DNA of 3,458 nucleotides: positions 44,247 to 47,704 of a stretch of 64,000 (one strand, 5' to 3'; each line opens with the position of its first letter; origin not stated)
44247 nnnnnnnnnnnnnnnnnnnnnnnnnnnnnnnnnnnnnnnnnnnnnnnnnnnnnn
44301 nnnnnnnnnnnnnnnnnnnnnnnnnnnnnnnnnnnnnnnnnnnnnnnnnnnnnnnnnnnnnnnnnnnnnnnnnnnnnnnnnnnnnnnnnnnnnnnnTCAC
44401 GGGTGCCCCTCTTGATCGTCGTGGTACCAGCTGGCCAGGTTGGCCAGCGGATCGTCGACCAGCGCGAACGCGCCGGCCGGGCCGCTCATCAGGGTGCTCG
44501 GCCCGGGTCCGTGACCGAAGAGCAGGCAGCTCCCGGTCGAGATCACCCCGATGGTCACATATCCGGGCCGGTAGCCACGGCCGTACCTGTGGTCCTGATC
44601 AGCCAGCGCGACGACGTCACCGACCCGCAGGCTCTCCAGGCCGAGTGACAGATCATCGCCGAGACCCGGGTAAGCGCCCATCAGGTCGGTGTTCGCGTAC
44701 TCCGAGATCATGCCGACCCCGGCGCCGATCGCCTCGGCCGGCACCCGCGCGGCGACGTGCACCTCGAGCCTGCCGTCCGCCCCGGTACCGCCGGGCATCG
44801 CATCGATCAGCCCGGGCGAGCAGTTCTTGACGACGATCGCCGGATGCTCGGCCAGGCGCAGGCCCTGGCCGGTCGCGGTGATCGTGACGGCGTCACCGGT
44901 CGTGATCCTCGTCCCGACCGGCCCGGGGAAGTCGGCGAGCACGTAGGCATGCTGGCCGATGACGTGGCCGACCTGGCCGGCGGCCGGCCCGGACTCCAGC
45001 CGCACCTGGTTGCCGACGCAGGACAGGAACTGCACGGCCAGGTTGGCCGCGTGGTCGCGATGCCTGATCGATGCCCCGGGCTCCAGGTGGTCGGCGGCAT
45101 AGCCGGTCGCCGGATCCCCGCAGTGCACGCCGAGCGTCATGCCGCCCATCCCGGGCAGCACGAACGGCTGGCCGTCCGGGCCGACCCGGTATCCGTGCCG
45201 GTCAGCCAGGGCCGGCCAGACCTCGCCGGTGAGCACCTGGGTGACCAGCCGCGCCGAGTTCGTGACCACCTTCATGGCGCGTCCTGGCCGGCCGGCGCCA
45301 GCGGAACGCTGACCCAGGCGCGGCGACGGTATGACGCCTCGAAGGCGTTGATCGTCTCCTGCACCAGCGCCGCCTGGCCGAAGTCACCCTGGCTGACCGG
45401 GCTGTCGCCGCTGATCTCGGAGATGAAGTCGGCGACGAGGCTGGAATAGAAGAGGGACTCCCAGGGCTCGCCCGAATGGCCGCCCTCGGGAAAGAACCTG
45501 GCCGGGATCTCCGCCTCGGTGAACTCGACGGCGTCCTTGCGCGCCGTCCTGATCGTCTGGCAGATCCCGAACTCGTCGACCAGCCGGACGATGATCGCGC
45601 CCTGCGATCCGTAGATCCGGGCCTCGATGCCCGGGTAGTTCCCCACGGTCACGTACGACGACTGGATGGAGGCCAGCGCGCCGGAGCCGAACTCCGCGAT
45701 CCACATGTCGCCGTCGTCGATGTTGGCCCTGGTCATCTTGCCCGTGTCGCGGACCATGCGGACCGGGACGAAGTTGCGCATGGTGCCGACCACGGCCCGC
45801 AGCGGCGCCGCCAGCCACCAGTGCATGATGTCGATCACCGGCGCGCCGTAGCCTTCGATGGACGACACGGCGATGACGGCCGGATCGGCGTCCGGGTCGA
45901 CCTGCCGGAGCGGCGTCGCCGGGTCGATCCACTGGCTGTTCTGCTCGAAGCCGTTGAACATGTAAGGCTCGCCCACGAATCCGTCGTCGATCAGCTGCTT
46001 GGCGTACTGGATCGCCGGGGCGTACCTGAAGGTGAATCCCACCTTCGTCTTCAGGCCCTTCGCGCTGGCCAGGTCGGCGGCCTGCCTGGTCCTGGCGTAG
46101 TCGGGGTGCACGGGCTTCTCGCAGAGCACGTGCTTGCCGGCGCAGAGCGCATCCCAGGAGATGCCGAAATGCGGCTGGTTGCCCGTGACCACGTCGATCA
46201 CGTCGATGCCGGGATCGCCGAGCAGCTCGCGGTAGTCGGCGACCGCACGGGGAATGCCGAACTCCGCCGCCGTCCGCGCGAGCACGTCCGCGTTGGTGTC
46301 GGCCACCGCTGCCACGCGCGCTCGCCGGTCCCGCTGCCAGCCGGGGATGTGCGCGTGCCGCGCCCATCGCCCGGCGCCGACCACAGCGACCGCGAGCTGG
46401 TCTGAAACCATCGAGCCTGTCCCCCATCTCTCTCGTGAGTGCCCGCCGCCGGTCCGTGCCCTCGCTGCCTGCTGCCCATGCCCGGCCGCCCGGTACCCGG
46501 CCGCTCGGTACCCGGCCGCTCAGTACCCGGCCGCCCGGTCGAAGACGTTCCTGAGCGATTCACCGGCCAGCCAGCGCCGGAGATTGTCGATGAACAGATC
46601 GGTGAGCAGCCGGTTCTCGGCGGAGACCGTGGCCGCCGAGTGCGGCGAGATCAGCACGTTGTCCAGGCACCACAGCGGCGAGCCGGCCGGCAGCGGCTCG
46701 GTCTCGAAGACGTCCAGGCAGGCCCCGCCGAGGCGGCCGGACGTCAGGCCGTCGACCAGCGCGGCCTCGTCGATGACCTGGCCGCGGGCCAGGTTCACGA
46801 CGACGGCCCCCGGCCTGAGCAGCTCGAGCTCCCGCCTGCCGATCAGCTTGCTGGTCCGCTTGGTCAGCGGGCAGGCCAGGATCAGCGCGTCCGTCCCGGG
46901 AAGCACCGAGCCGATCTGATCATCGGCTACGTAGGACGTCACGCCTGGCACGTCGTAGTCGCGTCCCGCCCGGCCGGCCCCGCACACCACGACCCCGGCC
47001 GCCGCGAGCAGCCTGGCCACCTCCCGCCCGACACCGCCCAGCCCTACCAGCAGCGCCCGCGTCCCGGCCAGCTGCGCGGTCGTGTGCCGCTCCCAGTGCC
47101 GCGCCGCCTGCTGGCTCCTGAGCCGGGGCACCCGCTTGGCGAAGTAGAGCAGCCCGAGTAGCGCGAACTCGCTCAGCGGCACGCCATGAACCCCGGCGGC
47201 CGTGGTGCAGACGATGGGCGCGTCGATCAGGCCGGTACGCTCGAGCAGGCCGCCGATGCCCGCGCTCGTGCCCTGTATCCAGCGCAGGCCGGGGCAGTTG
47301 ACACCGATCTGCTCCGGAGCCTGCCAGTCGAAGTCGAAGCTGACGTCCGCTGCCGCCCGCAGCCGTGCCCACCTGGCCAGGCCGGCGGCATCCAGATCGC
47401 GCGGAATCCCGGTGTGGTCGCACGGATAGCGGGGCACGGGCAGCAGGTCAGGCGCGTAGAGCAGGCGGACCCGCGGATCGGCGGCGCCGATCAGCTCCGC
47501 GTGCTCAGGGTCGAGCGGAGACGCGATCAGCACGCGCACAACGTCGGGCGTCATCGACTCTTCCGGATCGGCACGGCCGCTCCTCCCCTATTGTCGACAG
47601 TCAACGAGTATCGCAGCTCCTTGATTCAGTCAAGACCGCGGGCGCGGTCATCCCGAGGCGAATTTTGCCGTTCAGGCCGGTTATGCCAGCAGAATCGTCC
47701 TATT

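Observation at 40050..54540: Orphan catabolic regulon defined by a shared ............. promoter motif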

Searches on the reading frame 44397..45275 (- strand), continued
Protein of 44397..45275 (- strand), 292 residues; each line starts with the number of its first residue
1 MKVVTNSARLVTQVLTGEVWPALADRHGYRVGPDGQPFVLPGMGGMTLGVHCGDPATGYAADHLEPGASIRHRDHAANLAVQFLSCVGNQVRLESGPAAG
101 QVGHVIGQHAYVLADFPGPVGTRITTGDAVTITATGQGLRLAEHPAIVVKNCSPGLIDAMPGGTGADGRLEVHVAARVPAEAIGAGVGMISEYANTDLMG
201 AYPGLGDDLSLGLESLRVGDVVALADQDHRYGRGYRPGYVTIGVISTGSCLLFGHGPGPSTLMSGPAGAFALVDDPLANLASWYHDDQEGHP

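Call 64: search_protein_families(library=pfam, proteins=[L012:12477-13889:-, L012:14054-16204:+, L016:13664-14599:-, L016:14782-15558:+, L016:15562-16029:+, L008:12481-13884:-, L016:14104-14718:+], max_evalue=0.00001)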
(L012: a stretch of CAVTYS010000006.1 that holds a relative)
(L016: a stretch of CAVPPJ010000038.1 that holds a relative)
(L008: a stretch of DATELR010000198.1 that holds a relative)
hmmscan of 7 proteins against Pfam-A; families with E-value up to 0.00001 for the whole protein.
L012:12477-13889:- (470 aa): 3 families
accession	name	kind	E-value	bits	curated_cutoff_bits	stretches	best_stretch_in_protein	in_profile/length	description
PF13360.13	PQQ_2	-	1.1e-19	71.4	27.6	2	380-468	3-89/233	Outer membrane protein assembly factor BamB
PF01011.28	PQQ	-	5.1e-15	55.6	26.7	1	38-327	1-326/595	Glucose/ethanol/alcohol dehydrogenase, beta-propeller domain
PF13570.13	Beta-prop_ACSF4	-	3.6e-11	43.5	133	0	87-174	7-87/329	Beta-alanine-activating enzyme, beta-propeller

L012:14054-16204:+ (716 aa): 2 families
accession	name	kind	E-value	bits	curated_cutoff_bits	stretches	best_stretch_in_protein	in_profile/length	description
PF07730.19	HisKA_3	-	1.2e-13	51.8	24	1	522-587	1-66/68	Histidine kinase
PF02518.31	HATPase_c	-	7.2e-09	36.5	26.4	1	627-713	6-110/111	Histidine kinase-, DNA gyrase B-, and HSP90-like ATPase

L016:13664-14599:- (311 aa): 0 families

L016:14782-15558:+ (258 aa): 1 family
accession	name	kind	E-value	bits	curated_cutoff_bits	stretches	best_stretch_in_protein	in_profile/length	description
PF01261.30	AP_endonuc_2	-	5.5e-38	131.5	31.1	1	20-255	1-247/249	Xylose isomerase-like TIM barrel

L016:15562-16029:+ (155 aa): 0 families

L008:12481-13884:- (467 aa): 3 families
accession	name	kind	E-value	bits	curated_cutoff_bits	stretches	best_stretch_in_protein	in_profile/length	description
PF13360.13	PQQ_2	-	1.6e-21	77.4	27.6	1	378-465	3-88/233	Outer membrane protein assembly factor BamB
PF13570.13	Beta-prop_ACSF4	-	7.8e-11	42.4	133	0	85-172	7-87/329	Beta-alanine-activating enzyme, beta-propeller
PF01011.28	PQQ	-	2.8e-10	40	26.7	1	37-260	1-250/595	Glucose/ethanol/alcohol dehydrogenase, beta-propeller domain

L016:14104-14718:+ (204 aa): 0 families

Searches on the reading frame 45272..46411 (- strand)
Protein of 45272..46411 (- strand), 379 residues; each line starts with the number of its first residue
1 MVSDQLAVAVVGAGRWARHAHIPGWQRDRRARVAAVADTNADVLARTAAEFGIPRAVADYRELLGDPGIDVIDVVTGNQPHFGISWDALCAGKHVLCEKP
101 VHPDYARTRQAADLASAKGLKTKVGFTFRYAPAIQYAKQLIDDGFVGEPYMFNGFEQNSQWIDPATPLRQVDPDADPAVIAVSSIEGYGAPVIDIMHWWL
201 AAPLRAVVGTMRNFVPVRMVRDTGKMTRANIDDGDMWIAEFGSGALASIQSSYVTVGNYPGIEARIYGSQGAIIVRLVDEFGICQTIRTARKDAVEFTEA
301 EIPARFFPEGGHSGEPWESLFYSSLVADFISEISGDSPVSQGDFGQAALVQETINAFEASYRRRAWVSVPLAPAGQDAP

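Call 7: search_protein_families(library=pfam, proteins=[window:45272-46411:-])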
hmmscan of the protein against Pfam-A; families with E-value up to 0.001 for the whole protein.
window:45272-46411:- (379 aa): 2 families
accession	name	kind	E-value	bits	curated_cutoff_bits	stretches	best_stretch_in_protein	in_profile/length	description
PF01408.29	GFO_IDH_MocA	-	2.5e-22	80.3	24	1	7-126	2-120/120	Oxidoreductase family, NAD-binding Rossmann fold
PF22725.1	GFO_IDH_MocA_C3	-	5.1e-12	46.3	27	1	134-273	1-123/124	GFO/IDH/MocA C-terminal domain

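Call 16: search_protein_families(library=ncbifam, proteins=[window:45272-46411:-], max_evalue=0.00001)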
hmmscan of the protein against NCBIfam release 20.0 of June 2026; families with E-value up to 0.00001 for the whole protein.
window:45272-46411:- (379 aa): 9 families
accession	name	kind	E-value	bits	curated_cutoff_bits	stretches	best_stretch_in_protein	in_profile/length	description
NF052479.1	LevoglcsnDh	equivalog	8.3e-32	110.3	650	1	25-275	30-289/386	levoglucosan dehydrogenase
TIGR04380.1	myo_inos_iolG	equivalog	6.5e-30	104.1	355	1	6-280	2-257/330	inositol 2-dehydrogenase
NF041392.1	XylDh_Gfo6_Halo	equivalog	3.3e-20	72.2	350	1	4-197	15-202/350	D-xylose 1-dehydrogenase Gfo6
NF040723.1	UDP-GlcNAcDh_Arch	equivalog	1.8e-17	63.8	450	1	6-148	1-140/302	UDP-N-acetylglucosamine 3-dehydrogenase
NF008607.0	PRK11579.1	subfamily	9.3e-14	51.2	330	1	3-153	2-149/346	oxidoreductase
NF052679.1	InsChiInosDhIolG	equivalog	5.6e-12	45.3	540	1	6-159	3-158/343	bifunctional inositol 2-dehydrogenase/D-chiro-inositol 1-dehydrogenase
NF007574.0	PRK10206.1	equivalog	1.8e-10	40.4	352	1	7-148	4-145/345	oxidoreductase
NF058561.1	BT_2158_fam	equivalog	1.7e-09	36.8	750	1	3-161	33-189/487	glycoside 3-dehydrogenase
NF058563.1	BT_2159_fam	equivalog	8.3e-07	28.3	650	1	7-148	2-142/350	disaccharide 3-dehydrogenase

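Call 29: search_solved_structures(query=window:45272-46411:-, max_evalue=1e-10)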
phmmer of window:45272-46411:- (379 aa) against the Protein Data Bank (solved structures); distinct sequences matched with E-value up to 1e-10: 27.
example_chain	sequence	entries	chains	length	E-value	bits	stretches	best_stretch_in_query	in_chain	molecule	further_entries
4gqa_A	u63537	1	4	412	1.3e-28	103.5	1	28-369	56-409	NAD binding Oxidoreductase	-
4fb5_A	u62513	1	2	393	7e-28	101.1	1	29-369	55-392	Probable oxidoreductase protein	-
4h3v_A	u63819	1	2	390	2e-24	89.8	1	39-370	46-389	Oxidoreductase domain protein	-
6a3f_A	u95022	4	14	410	2.4e-24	89.5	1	35-370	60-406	Putative dehydrogenase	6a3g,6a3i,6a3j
6ktj_A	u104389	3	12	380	3e-21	79.3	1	6-273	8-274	Scyllo-inositol dehydrogenase with L-glucose dehydrogenase activity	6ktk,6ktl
5ya8_A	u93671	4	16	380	5e-21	78.6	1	6-273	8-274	Scyllo-inositol dehydrogenase with L-glucose dehydrogenase activity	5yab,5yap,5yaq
1evj_A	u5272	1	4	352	3.5e-20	75.8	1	8-256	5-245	GLUCOSE-FRUCTOSE OXIDOREDUCTASE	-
1ofg_A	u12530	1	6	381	2.2e-19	73.1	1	7-256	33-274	GLUCOSE-FRUCTOSE OXIDOREDUCTASE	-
1ryd_A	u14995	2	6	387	2.4e-19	73.1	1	6-256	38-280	glucose-fructose oxidoreductase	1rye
1h6a_A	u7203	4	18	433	3.3e-19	72.6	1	6-256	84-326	PRECURSOR FORM OF GLUCOSE-FRUCTOSE OXIDOREDUCTASE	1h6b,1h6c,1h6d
7xr9_A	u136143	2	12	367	2.4e-17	66.4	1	5-151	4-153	DgpA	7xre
2glx_A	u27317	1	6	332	1.3e-16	64.1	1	11-278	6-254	1,5-anhydro-D-fructose reductase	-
6jw6_A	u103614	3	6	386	1.6e-15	60.5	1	6-282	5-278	Dehydrogenase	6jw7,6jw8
4koa_A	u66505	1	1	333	5.3e-15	58.7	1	10-278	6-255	1,5-anhydro-D-fructose reductase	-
1zh8_A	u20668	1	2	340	3.7e-14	56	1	6-153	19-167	oxidoreductase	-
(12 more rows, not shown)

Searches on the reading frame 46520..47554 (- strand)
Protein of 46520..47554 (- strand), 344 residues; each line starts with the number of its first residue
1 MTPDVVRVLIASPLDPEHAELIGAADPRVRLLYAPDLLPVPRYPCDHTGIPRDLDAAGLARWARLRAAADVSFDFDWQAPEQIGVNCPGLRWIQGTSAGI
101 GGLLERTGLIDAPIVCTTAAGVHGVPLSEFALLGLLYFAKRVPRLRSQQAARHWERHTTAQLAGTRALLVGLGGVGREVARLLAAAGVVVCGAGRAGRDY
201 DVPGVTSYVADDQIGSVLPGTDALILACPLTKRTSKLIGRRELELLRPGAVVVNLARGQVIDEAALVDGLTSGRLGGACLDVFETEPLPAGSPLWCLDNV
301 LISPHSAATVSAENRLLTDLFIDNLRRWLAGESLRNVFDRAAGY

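Call 7: search_protein_families(library=pfam, proteins=[window:46520-47554:-])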
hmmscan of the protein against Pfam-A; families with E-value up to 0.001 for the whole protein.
window:46520-47554:- (344 aa): 2 families
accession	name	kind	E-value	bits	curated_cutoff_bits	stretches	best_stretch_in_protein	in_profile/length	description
PF02826.25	2-Hacid_dh_C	-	7.7e-45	152.9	25.1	1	135-307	4-178/178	D-isomer specific 2-hydroxyacid dehydrogenase, NAD binding domain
PF00899.27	ThiF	-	0.00013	21.7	28.1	1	151-188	7-44/238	ThiF family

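Call 16: search_protein_families(library=ncbifam, proteins=[window:46520-47554:-], max_evalue=0.00001)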
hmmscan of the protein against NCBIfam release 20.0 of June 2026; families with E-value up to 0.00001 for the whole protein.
window:46520-47554:- (344 aa): 21 families
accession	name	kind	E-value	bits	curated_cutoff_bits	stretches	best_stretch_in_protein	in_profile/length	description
NF041369.1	Dhydh_Halo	equivalog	5.2e-54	183.5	400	1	90-336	56-302/305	D-2-hydroxyacid dehydrogenase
NF005069.0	PRK06487.1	equivalog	7.4e-35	120.5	448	1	135-337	114-319/320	2-hydroxyacid dehydrogenase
TIGR01327.1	PGDH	equivalog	3.7e-29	101.9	454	1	127-334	99-306/525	phosphoglycerate dehydrogenase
NF012013.0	PRK15469.1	equivalog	1.6e-28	99.6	403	1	124-344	96-312/312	glyoxylate/hydroxypyruvate reductase GhrA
NF009714.1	PRK13243.1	equivalog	1.5e-27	96.9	455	1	149-333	135-317/332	glyoxylate reductase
NF005387.0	PRK06932.1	equivalog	1.7e-23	83.1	492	1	157-328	140-309/314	2-hydroxyacid dehydrogenase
NF011938.0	PRK15409.1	equivalog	3.4e-23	82.2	492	1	213-337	193-317/324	glyoxylate/hydroxypyruvate reductase GhrB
NF006263.0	PRK08410.1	equivalog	1.3e-22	80.6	389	1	158-332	139-310/311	D-2-hydroxyacid dehydrogenase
NF005027.0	PRK06436.1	equivalog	1.2e-21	77.1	261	1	91-337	51-287/303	2-hydroxyacid dehydrogenase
NF008759.0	PRK11790.1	equivalog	3.6e-20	72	404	1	129-307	115-295/410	phosphoglycerate dehydrogenase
NF005750.0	PRK07574.1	equivalog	1.8e-17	63.5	329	1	161-336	189-364/386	NAD-dependent formate dehydrogenase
NF000492.1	vanH_gen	exception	5.1e-16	58.6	540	1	169-286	146-255/312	D-lactate dehydrogenase VanH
NF001309.0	PRK00257.1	equivalog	1.5e-14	53.7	434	1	157-288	109-239/379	4-phosphoerythronate dehydrogenase PdxB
NF000004.1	vanH-D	exception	5.8e-13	48.6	550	1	170-286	153-261/323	D-lactate dehydrogenase VanH-D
NF000128.1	vanH-Sc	exception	9.2e-13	48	650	1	135-286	129-275/337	D-lactate dehydrogenase VanH-Sc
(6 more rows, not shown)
